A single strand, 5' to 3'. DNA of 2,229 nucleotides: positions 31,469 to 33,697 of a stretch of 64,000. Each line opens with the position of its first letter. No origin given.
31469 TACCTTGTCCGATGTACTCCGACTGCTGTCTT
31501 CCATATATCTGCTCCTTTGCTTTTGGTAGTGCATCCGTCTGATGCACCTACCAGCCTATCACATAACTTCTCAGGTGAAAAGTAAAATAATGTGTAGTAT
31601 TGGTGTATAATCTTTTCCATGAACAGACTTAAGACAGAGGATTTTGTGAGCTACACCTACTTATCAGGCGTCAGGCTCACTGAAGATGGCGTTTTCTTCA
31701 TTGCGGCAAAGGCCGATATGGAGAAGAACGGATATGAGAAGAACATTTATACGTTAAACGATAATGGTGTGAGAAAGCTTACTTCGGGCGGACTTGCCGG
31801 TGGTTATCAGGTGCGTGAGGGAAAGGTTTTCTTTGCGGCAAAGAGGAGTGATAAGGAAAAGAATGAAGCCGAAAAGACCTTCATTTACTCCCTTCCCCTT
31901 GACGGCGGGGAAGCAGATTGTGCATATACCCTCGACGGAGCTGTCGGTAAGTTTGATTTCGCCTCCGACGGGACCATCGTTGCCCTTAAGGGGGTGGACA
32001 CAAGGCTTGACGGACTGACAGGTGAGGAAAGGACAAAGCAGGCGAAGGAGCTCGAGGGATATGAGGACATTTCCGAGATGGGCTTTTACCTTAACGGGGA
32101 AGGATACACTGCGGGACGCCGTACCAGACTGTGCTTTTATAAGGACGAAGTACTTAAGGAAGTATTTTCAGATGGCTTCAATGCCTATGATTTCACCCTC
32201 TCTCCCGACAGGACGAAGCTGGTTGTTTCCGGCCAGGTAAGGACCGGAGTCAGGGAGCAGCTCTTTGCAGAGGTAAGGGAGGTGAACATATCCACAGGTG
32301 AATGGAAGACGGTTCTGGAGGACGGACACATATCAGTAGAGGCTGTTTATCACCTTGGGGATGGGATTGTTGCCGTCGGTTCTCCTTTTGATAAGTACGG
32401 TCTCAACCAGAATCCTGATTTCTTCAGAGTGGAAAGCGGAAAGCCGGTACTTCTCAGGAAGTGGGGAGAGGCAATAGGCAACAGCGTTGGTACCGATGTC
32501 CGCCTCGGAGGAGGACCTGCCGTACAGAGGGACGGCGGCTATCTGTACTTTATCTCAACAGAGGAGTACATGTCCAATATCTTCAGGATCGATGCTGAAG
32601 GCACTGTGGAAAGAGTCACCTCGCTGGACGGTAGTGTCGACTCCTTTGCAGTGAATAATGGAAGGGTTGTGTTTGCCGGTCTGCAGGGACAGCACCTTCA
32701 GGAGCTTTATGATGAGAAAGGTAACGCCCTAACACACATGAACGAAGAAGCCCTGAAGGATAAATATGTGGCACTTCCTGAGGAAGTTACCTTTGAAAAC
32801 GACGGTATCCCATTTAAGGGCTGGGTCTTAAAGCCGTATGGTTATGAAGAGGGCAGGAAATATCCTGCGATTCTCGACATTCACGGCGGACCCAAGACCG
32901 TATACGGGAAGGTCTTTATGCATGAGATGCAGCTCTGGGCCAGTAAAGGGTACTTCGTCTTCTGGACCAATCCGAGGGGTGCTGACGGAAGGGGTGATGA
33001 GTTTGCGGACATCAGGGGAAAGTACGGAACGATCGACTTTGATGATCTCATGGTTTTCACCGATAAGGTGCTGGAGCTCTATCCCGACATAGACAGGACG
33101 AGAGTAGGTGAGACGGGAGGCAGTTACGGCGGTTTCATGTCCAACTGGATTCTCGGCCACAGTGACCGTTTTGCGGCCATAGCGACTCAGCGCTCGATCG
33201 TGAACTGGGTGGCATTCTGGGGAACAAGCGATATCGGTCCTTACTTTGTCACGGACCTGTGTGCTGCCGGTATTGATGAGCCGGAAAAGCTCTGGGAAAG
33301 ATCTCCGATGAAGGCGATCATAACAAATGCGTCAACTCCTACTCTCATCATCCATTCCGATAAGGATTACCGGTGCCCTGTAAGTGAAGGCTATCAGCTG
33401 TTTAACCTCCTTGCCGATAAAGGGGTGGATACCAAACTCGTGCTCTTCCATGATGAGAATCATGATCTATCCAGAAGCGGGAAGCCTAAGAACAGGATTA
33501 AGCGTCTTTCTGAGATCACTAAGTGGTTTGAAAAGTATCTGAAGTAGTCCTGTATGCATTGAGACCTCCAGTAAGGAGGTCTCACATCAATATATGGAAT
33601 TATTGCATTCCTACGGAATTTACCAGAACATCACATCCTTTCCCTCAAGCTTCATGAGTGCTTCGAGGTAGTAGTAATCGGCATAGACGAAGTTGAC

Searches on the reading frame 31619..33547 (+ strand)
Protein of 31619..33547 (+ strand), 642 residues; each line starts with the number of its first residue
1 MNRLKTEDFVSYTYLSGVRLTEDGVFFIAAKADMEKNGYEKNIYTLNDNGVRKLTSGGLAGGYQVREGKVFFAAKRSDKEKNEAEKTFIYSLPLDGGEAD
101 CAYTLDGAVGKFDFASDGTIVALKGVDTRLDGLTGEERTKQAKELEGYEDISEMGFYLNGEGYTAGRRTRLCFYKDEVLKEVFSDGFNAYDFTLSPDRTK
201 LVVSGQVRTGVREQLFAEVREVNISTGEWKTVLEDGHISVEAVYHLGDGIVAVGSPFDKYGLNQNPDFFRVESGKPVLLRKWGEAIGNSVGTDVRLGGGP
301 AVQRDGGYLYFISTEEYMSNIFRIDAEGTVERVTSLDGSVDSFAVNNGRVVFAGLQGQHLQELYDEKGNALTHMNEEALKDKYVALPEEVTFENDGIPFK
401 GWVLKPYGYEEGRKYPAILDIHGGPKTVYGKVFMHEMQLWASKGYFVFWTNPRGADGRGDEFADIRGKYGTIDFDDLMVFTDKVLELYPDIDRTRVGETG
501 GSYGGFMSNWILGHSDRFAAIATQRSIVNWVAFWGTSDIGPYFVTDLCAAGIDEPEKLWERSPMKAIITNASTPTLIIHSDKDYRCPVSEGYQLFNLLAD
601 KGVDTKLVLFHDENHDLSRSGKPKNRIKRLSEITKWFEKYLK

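Call 36: list_cluster_members(proteins=[window:31619-33547:+, window:43910-45970:+, window:17276-18865:-, window:49175-50965:-])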
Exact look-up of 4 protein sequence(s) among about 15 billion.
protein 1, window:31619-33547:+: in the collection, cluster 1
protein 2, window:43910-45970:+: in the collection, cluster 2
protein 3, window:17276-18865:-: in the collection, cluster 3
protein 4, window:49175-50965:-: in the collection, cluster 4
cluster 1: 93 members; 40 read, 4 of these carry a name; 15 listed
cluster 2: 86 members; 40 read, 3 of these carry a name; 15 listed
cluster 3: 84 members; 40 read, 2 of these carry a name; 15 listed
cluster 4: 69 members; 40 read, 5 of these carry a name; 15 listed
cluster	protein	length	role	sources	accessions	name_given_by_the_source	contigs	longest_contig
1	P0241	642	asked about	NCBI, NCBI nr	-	-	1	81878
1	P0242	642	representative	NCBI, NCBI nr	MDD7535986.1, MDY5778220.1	MAG: S9 family peptidase [Bullifex sp.] | S9 family peptidase [Spirochaetales bacterium]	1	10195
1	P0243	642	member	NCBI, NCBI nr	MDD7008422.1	MAG: S9 family peptidase [Spirochaetales bacterium] | S9 family peptidase [Spirochaetales bacterium]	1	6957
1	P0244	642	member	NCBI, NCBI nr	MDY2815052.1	MAG: S9 family peptidase [Bullifex sp.] | S9 family peptidase [Bullifex sp.]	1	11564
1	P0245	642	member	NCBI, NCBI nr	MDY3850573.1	MAG: S9 family peptidase [Bullifex sp.] | S9 family peptidase [Bullifex sp.]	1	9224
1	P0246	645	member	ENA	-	-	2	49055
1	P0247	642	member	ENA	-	-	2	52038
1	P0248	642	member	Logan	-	-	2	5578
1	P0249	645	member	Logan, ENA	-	-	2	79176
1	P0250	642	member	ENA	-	-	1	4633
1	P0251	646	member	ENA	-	-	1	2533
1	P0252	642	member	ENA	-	-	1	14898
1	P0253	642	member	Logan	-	-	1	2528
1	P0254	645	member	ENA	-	-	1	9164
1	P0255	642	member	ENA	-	-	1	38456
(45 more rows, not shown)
